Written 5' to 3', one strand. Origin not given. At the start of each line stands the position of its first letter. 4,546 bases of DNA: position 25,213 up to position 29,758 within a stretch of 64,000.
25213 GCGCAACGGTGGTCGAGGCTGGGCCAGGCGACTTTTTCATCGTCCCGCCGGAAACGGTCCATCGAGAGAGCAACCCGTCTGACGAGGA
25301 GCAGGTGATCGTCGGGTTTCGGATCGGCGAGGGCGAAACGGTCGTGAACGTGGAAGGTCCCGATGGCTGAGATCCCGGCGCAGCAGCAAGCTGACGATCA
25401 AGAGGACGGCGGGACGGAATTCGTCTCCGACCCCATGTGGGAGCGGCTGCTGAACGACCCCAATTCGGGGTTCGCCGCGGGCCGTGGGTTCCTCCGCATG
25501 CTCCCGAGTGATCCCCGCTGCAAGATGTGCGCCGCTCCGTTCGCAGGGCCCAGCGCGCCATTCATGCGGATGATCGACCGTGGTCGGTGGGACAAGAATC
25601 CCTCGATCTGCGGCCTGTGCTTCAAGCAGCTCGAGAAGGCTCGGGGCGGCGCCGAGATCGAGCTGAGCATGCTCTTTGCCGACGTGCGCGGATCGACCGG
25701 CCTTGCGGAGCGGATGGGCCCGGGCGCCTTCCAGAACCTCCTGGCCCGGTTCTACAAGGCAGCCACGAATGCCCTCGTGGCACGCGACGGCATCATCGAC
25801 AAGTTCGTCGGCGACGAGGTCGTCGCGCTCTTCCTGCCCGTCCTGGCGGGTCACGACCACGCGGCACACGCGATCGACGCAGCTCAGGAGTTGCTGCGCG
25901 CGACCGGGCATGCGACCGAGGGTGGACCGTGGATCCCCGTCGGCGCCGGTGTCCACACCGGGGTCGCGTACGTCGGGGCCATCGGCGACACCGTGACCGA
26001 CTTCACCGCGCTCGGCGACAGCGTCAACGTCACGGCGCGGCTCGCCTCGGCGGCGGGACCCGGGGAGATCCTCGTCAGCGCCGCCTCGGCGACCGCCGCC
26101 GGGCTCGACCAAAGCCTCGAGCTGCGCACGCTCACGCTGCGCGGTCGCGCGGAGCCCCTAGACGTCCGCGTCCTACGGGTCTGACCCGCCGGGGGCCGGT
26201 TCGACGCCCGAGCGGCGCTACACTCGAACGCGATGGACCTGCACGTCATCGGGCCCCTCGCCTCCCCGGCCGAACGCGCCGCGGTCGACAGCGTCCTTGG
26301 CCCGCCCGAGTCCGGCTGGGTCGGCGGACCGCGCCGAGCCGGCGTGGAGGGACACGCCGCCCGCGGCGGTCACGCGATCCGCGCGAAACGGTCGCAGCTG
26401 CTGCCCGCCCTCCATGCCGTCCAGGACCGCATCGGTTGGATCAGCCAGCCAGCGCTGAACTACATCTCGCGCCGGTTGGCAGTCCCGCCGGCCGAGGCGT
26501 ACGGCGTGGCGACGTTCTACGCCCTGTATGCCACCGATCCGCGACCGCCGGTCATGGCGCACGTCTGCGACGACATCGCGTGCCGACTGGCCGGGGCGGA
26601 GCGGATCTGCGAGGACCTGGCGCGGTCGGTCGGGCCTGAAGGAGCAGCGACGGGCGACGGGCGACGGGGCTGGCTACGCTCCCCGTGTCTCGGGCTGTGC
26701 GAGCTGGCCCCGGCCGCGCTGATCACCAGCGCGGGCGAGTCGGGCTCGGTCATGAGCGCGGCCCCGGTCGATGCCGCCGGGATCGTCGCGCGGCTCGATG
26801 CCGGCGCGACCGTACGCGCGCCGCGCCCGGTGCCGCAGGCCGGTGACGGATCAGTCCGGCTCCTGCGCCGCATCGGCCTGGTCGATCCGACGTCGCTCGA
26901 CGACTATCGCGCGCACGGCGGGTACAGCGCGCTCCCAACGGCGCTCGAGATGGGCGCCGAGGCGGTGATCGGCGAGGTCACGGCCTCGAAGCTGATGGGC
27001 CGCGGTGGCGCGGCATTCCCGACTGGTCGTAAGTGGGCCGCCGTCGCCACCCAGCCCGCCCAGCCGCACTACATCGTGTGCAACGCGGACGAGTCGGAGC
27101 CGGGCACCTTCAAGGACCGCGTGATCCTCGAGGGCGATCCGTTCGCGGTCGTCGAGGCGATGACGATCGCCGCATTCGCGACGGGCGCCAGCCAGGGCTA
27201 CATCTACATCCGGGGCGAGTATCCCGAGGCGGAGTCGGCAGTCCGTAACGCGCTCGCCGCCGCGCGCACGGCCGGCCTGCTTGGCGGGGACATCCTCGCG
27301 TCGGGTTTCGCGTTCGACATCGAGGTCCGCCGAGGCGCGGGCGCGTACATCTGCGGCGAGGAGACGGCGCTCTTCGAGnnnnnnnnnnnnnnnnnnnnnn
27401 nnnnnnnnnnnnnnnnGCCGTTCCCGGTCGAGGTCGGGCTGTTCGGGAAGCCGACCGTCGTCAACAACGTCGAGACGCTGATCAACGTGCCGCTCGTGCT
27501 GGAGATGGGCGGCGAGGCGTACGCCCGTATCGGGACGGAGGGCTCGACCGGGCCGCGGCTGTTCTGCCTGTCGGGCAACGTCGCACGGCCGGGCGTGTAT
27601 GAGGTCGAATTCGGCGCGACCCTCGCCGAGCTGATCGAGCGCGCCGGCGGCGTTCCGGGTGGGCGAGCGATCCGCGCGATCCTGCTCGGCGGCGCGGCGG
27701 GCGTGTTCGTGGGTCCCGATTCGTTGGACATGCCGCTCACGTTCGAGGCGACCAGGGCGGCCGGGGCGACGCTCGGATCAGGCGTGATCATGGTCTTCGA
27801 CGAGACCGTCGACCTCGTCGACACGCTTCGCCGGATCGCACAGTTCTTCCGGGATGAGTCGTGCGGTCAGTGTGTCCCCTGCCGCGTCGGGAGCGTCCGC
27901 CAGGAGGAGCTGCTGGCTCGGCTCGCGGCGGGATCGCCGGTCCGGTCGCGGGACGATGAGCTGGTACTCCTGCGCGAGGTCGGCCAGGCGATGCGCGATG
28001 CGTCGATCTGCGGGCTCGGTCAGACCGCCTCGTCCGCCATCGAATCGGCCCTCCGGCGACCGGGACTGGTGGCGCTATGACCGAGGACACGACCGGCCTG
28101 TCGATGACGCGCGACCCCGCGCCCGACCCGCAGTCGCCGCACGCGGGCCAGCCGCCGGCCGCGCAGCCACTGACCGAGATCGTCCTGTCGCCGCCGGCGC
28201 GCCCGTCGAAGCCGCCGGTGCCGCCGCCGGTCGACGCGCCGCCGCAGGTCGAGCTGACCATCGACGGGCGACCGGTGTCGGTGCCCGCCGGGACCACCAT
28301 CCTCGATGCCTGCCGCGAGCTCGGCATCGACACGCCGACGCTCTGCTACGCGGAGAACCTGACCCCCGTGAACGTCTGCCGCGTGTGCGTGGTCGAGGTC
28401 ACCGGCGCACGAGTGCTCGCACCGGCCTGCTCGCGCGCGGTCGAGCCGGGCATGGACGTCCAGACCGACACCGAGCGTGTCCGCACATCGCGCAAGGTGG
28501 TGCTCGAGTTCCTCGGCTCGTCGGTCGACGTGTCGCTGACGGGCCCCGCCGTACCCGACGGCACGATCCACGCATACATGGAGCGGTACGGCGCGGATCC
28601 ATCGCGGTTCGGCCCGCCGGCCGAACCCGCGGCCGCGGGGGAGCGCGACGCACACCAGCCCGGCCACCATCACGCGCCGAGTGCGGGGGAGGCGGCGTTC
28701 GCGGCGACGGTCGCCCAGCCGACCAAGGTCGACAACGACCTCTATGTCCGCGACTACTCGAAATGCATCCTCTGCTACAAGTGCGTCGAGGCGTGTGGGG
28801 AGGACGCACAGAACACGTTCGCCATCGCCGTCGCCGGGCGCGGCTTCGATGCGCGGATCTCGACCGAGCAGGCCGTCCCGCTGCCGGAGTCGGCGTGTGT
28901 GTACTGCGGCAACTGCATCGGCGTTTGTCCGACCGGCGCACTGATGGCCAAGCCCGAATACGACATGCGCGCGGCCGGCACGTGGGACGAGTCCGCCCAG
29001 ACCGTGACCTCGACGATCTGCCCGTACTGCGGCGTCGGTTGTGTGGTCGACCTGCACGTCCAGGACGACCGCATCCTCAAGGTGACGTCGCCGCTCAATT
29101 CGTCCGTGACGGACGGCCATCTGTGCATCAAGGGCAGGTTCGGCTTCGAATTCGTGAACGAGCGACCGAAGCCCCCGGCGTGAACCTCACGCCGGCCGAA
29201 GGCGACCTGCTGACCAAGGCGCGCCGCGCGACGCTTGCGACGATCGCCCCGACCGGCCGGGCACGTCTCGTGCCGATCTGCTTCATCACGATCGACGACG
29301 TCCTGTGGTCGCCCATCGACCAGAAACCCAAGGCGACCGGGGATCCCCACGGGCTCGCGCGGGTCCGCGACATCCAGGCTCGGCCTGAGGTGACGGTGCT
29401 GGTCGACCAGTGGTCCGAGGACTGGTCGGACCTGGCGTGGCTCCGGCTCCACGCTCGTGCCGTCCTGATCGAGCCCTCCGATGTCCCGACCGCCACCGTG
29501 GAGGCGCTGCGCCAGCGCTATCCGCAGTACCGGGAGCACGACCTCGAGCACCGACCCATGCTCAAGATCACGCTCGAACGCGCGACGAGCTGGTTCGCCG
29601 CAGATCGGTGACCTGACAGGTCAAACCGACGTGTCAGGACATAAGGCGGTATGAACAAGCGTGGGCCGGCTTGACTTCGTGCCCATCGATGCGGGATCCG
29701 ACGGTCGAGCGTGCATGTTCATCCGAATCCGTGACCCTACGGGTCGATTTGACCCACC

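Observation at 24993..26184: Cupin and zinc-ribbon class III nucleotidyl cyclase embedded inside the formate dehydrogenase operon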

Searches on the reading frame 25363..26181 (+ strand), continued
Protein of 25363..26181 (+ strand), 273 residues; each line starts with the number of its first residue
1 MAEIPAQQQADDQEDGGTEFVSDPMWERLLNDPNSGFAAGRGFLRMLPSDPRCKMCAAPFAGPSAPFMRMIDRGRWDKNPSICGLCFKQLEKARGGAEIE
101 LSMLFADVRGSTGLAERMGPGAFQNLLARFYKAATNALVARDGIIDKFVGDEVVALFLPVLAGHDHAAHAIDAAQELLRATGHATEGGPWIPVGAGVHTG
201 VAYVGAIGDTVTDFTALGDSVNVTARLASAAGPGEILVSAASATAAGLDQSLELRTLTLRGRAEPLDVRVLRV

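Call 67: find_encoding_contigs(protein=P0118, flank=10000, max_places=1)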
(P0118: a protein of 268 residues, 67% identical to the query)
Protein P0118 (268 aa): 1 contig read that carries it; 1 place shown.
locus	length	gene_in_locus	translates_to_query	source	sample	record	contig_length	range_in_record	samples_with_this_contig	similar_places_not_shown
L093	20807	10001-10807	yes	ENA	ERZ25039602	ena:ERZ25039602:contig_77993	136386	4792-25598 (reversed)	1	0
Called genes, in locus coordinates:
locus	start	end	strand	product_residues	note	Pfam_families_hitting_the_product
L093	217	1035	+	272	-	-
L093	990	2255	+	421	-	-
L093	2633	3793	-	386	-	PF03841:SelA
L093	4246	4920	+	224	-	PF00586:AIRS, PF02769:AIRS_C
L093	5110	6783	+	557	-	PF04020:Phage_holin_4_2 (weak), PF03109:ABC1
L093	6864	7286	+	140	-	-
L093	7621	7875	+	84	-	PF00384:Molybdopterin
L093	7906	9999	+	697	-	PF00384:Molybdopterin, PF07883:Cupin_2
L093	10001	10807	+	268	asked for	PF00211:Guanylate_cyc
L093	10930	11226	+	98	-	-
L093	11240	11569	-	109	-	-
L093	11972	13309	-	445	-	-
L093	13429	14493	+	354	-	PF05235:CHAD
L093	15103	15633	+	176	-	-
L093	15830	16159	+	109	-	-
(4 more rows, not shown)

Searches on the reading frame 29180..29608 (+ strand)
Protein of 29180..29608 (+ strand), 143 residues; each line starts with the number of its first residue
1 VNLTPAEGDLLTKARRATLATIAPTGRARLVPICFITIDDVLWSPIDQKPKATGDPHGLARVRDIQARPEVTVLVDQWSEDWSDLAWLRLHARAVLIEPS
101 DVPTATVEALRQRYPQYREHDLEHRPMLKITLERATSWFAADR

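Call 5: search_protein_families(library=pfam, proteins=[window:29180-29608:+], max_evalue=0.01)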
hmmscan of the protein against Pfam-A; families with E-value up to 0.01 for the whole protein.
window:29180-29608:+ (143 aa): 1 family
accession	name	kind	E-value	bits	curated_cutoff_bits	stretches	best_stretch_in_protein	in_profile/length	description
PF01243.27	PNPOx_N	-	2.8e-09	37.8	28.1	1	6-138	4-119/120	Pyridoxamine 5'-phosphate oxidase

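Call 19: search_protein_families(library=ncbifam, proteins=[window:29180-29608:+], max_evalue=0.01)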
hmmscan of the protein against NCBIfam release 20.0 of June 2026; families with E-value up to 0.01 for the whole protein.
window:29180-29608:+ (143 aa): 2 families
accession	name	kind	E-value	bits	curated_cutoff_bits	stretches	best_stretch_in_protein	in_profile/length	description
TIGR03668.1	Rv0121_F420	hypoth_equivalog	1.3e-31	109.5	119.15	1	10-138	8-140/141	TIGR03668 family PPOX class F420-dependent oxidoreductase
TIGR03618.1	Rv1155_F420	subfamily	2.6e-09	37.3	79.05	1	9-134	3-124/127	TIGR03618 family F420-dependent PPOX class oxidoreductase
